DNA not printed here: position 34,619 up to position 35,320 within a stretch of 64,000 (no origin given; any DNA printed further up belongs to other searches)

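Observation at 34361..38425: Two adjacent surface proteins made of 3 and ~6 tandem copies of an undescribed ~125-aa beta-repeat module, sitting between the GH51 and GH10 genes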

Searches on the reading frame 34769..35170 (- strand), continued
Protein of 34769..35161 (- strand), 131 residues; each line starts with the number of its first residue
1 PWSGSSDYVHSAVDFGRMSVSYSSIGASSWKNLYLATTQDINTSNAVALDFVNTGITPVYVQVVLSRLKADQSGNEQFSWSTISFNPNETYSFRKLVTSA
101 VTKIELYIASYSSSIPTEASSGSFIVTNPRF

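Call 64: search_solved_structures(query=A4, max_evalue=10)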
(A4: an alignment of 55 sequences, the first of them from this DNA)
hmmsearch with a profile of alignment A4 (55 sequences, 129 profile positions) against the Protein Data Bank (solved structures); distinct sequences matched with E-value up to 10: 53.
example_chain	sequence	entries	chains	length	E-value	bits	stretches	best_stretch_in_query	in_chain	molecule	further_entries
7sqc_F0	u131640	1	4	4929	7.7e-08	35.7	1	44-96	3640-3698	Hydin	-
7n6g_1J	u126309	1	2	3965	8e-07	32.5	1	44-96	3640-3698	HYDIN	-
8bl3_A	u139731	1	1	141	6.7e-06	29.5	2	44-96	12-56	scIg12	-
8bl6_A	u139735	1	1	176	1e-05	28.9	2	44-100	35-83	dIG14-scdim-EF62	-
2lro_A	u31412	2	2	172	0.00098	22.5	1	10-107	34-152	Endoglucanase H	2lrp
1v0a_A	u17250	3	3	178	0.0011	22.3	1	10-106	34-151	ENDOGLUCANASE H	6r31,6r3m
7n6g_1L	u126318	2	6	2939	0.084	16.2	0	29-112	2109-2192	FAP47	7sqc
7skp_A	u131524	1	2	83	0.086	16.2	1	43-96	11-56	De novo synthetic protein DIG14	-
2pvs_A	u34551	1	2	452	0.088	16.2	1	46-109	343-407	Pancreatic lipase-related protein 2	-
2oxe_A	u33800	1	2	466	0.093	16.1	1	46-109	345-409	Pancreatic lipase-related protein 2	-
2rr3_A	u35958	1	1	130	0.13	15.6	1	41-95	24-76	Vesicle-associated membrane protein-associated protein A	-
1kbv_A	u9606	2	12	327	0.14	15.5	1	43-93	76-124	Major outer membrane protein PAN 1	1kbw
5tb7_A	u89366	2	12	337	0.15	15.4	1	43-93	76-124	Nitrite reductase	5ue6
1row_A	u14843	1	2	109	0.19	15.1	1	50-119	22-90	MSP-domain protein like family member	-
4i3g_A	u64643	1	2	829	0.2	15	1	45-96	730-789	Beta-glucosidase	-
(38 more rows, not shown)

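Call 66: search_solved_structures(query=A4, max_evalue=0.01, show_alignments=5)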
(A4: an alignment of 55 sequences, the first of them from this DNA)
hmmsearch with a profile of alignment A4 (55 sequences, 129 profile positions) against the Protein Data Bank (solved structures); distinct sequences matched with E-value up to 0.01: 6.
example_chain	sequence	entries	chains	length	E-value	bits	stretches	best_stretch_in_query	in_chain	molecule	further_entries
7sqc_F0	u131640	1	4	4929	7.7e-08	35.7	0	44-96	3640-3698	Hydin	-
7n6g_1J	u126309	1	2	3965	8e-07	32.5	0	44-96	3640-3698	HYDIN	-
8bl3_A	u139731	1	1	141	6.7e-06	29.5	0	44-96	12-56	scIg12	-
8bl6_A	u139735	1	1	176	1e-05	28.9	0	44-100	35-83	dIG14-scdim-EF62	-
2lro_A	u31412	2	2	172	0.00098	22.5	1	10-107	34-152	Endoglucanase H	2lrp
1v0a_A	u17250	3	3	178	0.0011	22.3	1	10-106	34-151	ENDOGLUCANASE H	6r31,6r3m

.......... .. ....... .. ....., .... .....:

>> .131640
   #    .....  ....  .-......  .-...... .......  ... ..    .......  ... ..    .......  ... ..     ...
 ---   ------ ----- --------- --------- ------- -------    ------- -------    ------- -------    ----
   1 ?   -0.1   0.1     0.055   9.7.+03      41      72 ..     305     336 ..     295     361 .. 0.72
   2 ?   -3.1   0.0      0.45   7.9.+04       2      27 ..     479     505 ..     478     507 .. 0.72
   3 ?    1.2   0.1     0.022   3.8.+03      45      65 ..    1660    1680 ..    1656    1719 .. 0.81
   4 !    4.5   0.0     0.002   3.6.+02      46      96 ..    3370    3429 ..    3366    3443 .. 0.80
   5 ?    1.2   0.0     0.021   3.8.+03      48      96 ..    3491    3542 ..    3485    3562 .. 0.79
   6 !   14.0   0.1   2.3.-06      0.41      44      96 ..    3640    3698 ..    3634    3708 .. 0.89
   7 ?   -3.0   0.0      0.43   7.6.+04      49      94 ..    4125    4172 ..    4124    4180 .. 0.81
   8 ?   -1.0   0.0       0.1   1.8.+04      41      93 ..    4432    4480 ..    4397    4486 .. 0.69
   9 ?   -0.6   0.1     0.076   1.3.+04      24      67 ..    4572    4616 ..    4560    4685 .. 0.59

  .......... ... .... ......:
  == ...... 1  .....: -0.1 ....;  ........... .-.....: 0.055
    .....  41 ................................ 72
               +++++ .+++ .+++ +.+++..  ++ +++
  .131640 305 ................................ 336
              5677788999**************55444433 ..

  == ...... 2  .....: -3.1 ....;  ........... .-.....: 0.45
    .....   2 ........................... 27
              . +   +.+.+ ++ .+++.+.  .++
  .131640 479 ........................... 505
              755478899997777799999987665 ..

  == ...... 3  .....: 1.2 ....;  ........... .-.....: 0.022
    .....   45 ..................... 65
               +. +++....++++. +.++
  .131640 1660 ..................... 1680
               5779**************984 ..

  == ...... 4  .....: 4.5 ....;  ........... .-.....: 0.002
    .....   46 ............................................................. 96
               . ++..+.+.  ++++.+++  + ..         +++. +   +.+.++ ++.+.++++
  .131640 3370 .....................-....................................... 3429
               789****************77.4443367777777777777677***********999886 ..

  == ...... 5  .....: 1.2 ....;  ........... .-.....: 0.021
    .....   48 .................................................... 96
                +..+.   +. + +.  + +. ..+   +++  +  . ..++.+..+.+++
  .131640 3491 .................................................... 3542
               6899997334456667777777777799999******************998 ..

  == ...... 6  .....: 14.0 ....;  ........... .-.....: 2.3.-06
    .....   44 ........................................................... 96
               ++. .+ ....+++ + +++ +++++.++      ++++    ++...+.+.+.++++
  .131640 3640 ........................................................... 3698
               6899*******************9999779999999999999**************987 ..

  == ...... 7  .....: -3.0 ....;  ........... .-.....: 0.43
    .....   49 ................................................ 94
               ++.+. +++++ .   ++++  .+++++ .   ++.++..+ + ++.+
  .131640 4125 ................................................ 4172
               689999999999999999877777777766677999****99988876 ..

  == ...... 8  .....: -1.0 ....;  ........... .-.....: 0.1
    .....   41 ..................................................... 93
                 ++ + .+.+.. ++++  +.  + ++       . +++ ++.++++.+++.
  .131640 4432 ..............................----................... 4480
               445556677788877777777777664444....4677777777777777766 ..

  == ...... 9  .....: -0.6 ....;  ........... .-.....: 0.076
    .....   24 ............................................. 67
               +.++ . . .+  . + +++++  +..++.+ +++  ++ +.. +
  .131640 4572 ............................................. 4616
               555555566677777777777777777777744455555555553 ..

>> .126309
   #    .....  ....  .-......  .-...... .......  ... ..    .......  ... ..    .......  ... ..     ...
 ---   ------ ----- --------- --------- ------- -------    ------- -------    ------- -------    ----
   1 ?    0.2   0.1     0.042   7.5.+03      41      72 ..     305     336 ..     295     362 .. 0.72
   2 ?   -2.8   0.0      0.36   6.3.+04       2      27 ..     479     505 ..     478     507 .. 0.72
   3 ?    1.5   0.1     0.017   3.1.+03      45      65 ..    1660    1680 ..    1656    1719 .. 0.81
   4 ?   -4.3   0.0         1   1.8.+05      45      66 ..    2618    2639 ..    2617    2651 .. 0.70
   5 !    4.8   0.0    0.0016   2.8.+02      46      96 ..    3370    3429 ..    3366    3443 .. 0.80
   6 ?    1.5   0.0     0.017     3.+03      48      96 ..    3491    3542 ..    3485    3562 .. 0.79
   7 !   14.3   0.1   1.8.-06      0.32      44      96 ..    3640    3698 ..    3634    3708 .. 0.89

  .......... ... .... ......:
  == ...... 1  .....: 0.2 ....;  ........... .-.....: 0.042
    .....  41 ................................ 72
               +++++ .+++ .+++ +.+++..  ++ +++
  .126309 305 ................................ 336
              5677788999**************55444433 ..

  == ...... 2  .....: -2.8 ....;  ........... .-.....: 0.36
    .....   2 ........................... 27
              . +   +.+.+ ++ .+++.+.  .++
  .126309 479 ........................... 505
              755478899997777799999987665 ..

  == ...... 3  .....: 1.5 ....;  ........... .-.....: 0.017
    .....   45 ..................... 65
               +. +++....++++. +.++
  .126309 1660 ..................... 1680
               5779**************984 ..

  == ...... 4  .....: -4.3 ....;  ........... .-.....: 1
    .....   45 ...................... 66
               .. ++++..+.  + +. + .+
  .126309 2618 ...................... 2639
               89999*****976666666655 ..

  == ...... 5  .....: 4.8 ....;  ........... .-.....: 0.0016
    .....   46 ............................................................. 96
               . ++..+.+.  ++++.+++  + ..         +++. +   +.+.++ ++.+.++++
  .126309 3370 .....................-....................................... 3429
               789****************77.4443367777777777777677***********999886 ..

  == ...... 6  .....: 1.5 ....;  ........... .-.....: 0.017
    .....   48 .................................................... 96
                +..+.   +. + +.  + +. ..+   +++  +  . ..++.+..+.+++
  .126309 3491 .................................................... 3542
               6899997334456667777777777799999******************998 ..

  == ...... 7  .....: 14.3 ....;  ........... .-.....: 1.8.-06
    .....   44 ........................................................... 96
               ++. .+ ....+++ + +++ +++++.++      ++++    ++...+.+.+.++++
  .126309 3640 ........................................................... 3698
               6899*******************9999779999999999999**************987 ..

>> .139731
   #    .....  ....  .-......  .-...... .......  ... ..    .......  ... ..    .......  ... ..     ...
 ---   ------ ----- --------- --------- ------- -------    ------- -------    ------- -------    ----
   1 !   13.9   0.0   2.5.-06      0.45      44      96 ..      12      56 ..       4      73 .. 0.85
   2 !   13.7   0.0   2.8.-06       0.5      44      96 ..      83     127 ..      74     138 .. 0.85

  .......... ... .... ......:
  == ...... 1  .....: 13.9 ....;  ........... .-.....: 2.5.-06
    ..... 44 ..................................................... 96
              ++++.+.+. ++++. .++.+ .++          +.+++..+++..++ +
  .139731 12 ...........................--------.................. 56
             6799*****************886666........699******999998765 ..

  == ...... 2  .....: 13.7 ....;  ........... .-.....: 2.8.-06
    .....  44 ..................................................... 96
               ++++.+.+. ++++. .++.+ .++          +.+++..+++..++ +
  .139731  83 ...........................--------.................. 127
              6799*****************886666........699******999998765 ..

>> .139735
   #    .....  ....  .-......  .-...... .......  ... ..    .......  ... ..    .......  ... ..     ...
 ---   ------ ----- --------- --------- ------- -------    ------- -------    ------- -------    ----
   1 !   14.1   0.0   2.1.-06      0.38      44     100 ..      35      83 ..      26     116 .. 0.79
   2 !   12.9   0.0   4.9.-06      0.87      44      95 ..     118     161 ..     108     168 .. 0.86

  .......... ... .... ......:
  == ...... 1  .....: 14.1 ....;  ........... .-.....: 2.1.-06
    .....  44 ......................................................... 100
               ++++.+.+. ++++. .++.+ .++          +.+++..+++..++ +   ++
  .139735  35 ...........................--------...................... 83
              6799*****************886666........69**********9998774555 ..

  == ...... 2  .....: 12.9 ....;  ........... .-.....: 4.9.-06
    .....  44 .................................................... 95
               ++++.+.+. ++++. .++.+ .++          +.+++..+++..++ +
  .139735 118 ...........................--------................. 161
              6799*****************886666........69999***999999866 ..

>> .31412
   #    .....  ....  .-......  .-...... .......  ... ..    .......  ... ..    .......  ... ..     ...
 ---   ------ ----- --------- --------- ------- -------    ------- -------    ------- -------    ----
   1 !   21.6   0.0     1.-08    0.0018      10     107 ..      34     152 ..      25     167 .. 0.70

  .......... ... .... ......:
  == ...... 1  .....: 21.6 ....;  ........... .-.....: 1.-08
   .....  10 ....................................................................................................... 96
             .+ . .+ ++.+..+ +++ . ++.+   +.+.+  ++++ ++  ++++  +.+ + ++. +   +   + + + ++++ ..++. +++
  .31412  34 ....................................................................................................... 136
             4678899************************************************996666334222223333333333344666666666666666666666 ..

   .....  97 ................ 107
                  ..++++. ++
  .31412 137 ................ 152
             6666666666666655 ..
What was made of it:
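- The module profile against all PDB sequences gives a co-linear, marginal match to CBM11 (E = 1e-3 over ~100 positions; calls 64, 66). Each HYDIN or designed-Ig match is individually non-significant (i-E 0.3-0.5, call 66).
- Tried and rejected: I considered an Ig-like/ASH assignment from the HYDIN and CARDB hits and rejected it, because the matches are partial, individually non-significant hairpin matches (call 66).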

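Call 68: find_encoding_contigs(protein=P0006, flank=10000, max_places=1)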
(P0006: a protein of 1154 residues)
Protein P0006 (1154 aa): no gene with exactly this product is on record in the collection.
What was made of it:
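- Tried and rejected: P0006 (Paenibacillus paeoniae) could not be located for context (call 68).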

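Call 69: find_encoding_contigs(protein=P0050, flank=10000, max_places=1)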
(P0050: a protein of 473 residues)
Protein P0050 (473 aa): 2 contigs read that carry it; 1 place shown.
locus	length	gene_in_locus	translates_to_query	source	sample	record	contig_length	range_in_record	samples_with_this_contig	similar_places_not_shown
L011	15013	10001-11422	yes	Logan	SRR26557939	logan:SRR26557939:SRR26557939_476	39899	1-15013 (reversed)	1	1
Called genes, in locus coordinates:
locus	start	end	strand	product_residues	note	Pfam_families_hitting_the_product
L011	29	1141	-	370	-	PF08279:HTH_11 (faint), PF00480:ROK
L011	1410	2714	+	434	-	PF27526:XylA2_C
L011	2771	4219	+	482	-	PF00370:FGGY_N, PF02782:FGGY_C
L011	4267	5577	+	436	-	PF01547:SBP_bac_1, PF13416:SBP_bac_8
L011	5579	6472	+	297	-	PF00528:BPD_transp_1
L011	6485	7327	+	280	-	PF00528:BPD_transp_1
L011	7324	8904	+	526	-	PF04616:Glyco_hydro_43, PF17851:GH43_C2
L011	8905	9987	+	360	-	PF00331:Glyco_hydro_10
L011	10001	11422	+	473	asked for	-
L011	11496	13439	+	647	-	PF00456:Transketolase_N, PF13292:DXP_synthase_N (faint), PF02779:Transket_pyr, PF02780:Transketolase_C, PF22613:Transketolase_C_1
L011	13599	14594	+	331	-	PF00828:Ribosomal_L27A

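Call 70: find_encoding_contigs(protein=P0070, flank=10000, max_places=1)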
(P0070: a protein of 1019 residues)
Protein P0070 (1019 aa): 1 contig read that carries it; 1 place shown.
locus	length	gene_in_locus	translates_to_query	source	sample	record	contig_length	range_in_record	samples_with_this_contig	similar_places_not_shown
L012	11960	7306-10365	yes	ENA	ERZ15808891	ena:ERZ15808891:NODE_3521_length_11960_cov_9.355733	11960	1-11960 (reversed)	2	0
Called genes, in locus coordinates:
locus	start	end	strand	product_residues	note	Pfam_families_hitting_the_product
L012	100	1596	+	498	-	PF04616:Glyco_hydro_43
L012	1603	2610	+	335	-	PF00356:LacI, PF00532:Peripla_BP_1, PF13407:Peripla_BP_4 (weak), PF13377:Peripla_BP_3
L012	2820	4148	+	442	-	PF01547:SBP_bac_1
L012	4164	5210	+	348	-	PF00528:BPD_transp_1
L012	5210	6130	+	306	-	PF00528:BPD_transp_1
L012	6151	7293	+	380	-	PF00331:Glyco_hydro_10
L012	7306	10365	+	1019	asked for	-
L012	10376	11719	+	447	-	PF00232:Glyco_hydro_1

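Call 71: find_encoding_contigs(protein=P0085, flank=10000, max_places=1)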
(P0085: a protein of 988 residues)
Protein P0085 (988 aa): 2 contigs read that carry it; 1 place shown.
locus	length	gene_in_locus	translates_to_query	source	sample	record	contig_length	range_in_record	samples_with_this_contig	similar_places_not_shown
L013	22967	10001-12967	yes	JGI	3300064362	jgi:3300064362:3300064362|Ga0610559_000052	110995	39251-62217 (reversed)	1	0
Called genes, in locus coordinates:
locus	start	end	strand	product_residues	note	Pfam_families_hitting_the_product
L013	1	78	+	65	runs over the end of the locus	-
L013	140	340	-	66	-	-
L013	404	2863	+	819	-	PF08448:PAS_4, PF12860:PAS_7 (faint), PF13188:PAS_8 (faint), PF00989:PAS, PF13426:PAS_9, PF00990:GGDEF, PF01966:HD, PF13487:HD_5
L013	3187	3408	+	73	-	PF00313:CSD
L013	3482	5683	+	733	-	PF13802:Gal_mutarotas_2, PF01055:Glyco_hydro_31_2nd, PF21365:Glyco_hydro_31_3rd, PF17137:DUF5110 (weak)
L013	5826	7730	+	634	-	PF09992:NAGPA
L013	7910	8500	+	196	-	PF13483:Lactamase_B_3, PF12706:Lactamase_B_2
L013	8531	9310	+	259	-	PF01936:NYN, PF12872:OST-HTH (faint)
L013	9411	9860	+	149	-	-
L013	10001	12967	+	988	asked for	PF17141:DUF5114 (faint)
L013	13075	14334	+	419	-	PF10091:Glycoamylase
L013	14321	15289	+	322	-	PF00356:LacI, PF00532:Peripla_BP_1, PF13407:Peripla_BP_4 (weak), PF13377:Peripla_BP_3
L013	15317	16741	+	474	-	PF01547:SBP_bac_1, PF13416:SBP_bac_8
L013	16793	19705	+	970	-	PF01547:SBP_bac_1, PF13416:SBP_bac_8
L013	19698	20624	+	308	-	PF00528:BPD_transp_1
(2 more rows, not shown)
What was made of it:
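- GH16 fusions point to beta-glucan, and P0085 lies in a GH144-like locus (call 71).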
